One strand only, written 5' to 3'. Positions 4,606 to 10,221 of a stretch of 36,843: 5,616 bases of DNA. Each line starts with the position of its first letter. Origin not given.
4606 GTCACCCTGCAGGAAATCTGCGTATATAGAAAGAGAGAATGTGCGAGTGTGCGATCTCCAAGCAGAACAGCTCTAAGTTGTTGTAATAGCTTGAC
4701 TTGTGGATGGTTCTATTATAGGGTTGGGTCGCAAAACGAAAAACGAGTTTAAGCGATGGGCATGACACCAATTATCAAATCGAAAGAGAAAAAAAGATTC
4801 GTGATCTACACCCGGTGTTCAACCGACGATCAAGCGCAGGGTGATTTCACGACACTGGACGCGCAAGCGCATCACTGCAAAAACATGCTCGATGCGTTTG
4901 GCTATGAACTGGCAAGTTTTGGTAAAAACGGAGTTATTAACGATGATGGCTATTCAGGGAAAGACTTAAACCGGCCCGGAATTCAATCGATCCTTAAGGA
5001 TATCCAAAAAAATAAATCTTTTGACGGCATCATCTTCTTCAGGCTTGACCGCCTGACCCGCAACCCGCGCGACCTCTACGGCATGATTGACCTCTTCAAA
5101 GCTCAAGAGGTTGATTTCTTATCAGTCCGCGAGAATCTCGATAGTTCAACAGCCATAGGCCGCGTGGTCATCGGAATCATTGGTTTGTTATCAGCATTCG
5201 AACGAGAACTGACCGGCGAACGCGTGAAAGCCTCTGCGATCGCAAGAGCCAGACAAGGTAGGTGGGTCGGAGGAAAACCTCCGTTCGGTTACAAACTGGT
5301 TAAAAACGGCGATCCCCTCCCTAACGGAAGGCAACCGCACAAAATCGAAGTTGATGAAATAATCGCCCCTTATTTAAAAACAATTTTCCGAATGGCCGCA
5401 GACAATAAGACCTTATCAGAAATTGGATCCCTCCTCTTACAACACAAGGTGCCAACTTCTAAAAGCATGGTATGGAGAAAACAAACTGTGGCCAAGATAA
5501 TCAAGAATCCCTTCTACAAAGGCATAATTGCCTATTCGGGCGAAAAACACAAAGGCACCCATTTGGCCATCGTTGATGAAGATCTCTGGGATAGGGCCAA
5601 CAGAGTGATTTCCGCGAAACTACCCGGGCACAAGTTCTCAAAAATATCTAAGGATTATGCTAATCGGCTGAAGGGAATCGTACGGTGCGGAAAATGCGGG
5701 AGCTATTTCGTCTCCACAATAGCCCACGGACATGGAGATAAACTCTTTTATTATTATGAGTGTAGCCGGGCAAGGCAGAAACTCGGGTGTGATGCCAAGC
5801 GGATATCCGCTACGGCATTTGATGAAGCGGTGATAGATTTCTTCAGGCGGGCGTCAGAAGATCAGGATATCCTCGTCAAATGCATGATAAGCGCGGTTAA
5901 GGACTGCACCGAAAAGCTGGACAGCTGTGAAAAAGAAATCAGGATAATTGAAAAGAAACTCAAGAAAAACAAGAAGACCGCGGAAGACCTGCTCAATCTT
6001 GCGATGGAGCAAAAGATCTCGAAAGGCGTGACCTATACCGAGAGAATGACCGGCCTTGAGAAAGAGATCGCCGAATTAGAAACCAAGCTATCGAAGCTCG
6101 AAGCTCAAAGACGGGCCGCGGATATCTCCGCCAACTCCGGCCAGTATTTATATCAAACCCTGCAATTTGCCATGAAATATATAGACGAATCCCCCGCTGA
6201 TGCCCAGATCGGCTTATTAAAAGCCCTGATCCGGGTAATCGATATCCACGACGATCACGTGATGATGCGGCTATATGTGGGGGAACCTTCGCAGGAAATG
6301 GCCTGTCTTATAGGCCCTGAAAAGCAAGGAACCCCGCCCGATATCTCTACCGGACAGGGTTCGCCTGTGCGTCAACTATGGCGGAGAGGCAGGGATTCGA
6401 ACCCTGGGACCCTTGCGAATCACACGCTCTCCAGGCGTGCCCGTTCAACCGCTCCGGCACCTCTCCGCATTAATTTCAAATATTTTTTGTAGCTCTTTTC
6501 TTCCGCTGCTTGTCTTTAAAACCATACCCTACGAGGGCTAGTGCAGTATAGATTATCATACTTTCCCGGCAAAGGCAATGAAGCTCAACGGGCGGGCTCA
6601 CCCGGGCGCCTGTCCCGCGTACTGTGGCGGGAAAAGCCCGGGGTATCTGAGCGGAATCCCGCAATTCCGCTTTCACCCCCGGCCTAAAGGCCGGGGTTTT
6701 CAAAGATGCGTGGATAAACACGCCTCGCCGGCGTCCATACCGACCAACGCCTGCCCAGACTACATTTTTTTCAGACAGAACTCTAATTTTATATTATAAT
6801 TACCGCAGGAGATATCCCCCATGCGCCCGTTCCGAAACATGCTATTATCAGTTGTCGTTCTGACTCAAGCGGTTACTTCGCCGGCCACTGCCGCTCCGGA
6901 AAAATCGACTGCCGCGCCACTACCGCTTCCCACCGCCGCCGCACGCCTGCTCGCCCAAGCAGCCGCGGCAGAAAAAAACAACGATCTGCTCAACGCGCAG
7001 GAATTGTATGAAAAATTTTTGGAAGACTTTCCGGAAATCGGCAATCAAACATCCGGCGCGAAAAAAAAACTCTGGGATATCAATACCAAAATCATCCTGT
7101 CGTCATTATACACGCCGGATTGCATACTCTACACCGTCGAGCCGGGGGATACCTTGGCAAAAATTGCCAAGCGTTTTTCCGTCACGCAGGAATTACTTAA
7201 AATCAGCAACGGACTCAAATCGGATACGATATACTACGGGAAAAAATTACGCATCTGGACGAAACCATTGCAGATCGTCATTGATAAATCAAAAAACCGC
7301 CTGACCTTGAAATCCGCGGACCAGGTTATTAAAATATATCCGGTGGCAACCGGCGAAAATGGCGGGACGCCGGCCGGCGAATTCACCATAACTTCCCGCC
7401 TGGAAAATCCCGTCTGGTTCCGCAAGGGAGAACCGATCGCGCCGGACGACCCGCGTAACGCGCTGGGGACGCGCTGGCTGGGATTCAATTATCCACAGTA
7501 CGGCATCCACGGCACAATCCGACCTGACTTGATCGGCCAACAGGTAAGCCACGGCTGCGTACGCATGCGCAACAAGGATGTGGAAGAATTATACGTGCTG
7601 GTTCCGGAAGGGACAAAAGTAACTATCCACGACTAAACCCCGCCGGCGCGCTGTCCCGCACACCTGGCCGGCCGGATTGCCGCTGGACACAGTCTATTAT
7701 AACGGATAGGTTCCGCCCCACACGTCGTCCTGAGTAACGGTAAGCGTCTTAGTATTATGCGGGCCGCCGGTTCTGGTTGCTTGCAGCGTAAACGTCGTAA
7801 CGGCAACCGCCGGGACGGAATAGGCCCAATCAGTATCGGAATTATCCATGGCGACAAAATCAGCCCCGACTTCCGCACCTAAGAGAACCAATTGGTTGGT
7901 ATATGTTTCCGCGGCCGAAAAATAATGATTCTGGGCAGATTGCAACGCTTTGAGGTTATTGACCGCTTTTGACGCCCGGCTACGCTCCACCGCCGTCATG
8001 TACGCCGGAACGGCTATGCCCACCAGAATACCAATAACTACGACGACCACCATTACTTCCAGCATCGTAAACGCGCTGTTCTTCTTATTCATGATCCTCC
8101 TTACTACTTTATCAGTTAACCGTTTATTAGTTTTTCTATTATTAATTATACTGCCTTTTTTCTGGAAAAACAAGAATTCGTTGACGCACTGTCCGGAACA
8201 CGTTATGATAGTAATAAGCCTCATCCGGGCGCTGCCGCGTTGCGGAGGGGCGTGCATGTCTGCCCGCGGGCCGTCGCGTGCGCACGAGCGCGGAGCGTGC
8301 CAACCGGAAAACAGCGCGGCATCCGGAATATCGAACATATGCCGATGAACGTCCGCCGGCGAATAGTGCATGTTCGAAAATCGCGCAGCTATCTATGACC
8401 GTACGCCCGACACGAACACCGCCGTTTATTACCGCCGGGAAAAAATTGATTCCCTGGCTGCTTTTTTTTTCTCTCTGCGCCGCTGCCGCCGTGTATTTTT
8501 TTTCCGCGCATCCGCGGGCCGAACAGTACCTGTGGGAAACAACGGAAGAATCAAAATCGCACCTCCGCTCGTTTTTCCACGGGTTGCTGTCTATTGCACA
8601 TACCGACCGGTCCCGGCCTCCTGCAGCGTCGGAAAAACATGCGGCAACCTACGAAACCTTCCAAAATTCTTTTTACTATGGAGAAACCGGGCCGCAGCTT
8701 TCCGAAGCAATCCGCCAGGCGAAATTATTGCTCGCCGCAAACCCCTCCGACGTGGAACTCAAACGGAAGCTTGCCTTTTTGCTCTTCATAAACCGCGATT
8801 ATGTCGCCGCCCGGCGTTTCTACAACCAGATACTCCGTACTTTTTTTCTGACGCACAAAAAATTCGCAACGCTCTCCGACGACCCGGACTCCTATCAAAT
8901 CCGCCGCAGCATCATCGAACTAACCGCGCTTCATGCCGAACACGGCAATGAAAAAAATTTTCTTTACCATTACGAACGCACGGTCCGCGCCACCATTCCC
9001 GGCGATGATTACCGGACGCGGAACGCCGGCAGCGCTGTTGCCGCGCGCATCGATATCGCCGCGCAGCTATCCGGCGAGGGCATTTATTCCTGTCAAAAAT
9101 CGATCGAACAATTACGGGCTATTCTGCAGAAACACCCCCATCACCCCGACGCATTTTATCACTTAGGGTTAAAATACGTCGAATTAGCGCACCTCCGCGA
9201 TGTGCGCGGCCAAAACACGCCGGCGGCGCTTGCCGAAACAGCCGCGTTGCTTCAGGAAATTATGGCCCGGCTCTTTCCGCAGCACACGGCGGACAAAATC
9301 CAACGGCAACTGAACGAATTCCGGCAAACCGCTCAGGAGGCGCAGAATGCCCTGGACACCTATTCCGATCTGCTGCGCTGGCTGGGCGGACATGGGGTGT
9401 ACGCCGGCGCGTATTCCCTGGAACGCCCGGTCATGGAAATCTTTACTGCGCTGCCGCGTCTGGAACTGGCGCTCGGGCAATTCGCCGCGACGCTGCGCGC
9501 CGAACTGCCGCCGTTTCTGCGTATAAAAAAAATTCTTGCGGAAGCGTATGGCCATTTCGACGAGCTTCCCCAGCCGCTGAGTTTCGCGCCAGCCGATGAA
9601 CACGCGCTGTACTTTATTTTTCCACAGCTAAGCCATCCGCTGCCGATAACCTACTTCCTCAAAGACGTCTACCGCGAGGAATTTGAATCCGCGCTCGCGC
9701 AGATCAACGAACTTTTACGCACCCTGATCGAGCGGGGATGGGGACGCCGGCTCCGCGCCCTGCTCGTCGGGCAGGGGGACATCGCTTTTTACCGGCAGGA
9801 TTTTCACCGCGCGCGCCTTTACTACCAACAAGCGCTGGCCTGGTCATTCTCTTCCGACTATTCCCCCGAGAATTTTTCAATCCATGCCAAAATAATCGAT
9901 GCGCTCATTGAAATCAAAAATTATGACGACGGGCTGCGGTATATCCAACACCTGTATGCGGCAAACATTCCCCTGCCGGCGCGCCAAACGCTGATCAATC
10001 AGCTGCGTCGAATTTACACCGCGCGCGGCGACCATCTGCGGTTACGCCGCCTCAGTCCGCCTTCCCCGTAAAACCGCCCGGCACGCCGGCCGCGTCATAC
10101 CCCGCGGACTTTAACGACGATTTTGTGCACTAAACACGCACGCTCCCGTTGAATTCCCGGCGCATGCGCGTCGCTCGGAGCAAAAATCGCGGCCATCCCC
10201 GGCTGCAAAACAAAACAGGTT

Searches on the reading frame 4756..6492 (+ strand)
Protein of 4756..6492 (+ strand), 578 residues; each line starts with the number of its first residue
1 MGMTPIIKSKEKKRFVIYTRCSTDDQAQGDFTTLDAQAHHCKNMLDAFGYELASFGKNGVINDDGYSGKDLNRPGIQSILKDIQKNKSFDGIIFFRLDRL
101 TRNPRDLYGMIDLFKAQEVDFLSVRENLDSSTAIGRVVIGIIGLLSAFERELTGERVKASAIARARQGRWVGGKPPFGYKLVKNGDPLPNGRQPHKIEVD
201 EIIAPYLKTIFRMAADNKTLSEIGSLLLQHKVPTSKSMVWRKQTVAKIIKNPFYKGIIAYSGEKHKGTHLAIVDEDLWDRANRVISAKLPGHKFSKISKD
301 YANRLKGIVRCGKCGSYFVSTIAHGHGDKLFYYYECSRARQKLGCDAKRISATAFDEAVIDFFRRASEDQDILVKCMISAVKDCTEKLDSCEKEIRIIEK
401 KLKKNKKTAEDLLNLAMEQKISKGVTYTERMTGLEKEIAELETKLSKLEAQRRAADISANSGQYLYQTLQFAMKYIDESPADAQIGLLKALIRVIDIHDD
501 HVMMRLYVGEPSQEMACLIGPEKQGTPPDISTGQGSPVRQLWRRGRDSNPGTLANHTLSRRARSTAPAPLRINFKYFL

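Call 5: search_protein_families(library=pfam, proteins=[window:4756-6492:+], max_evalue=0.001)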
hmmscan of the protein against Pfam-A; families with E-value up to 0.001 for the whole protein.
window:4756-6492:+ (578 aa): 3 families
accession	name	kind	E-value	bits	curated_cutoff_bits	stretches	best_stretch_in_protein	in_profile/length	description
PF00239.26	Resolvase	-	2.1e-30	106.2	23.3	1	16-170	2-145/145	Resolvase, N terminal domain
PF07508.19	Recombinase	-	6.3e-17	62.1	21.1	1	204-286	4-100/102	Recombinase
PF13408.12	Zn_ribbon_recom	-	5.8e-13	49.4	25.3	1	305-363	2-57/58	Recombinase zinc beta ribbon domain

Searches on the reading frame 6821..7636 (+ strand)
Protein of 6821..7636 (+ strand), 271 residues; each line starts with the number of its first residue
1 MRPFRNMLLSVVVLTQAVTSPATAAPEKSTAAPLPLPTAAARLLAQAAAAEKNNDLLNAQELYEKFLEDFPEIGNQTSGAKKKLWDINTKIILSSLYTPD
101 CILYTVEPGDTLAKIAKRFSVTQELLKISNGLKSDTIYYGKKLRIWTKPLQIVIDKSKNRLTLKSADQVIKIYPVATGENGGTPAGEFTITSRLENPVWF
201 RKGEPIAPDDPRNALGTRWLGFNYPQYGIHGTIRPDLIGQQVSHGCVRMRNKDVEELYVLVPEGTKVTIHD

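Call 5: search_protein_families(library=pfam, proteins=[window:6821-7636:+], max_evalue=0.001)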
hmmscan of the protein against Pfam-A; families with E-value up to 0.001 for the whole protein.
window:6821-7636:+ (271 aa): 3 families
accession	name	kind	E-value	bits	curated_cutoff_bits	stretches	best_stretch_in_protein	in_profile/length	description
PF03734.19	YkuD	-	5.8e-25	89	23.4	1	151-269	3-146/146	L,D-transpeptidase catalytic domain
PF01476.26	LysM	-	6.2e-13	48.9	20.9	1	104-146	1-43/43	LysM domain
PF23473.1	LysM3_LYK4_5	-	2.6e-06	27.8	29.3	1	104-139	5-40/48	LYK4/5 LysM3 domain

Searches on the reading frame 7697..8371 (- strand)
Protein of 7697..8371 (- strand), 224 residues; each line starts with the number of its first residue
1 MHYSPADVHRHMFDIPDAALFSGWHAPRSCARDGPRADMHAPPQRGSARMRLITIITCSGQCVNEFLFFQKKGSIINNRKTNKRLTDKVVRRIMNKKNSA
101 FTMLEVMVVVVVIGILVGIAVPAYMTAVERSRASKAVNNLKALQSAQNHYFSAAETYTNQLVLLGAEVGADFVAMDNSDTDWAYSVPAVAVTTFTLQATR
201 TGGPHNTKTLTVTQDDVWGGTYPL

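Call 5: search_protein_families(library=pfam, proteins=[window:7697-8371:-], max_evalue=0.001)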
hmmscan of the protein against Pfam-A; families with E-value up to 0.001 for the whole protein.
window:7697-8371:- (224 aa): 2 families
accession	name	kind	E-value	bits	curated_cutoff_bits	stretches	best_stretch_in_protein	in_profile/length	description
PF16732.10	ComP_DUS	-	6.5e-09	37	27.3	1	122-205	1-79/87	Type IV minor pilin ComP, DNA uptake sequence receptor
PF07963.17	N_methyl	-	4.7e-07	29.6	21.2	1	96-120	2-26/27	Prokaryotic N-terminal methylation motif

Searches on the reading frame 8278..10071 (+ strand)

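Call 5: search_protein_families(library=pfam, proteins=[window:8278-10071:+], max_evalue=0.001)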
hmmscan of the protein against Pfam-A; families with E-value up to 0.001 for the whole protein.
window:8278-10071:+ (597 aa): 3 families
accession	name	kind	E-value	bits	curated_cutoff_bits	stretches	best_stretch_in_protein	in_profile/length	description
PF14559.12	TPR_19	-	2.3e-07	31.5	25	0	506-558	4-50/68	Tetratricopeptide repeat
PF13432.12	TPR_16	-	4e-06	27.6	32.7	0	499-560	3-58/65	Tetratricopeptide repeat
PF24575.1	TPR_Slam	-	0.00035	21.4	35.2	0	140-180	62-102/104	Surface lipoprotein assembly modifier, N-terminal TPR repeats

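Call 58: search_protein_families(library=ncbifam, proteins=[window:8278-10071:+], max_evalue=0.001)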
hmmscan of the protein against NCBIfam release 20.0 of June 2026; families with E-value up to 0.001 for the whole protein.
window:8278-10071:+ (597 aa): 1 family
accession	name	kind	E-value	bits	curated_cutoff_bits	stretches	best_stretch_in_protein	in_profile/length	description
NF047371.1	FlcA_CTERM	equivalog_domain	0.00094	17.7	300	0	140-192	488-540/646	periplasmic flagellar collar protein FlcA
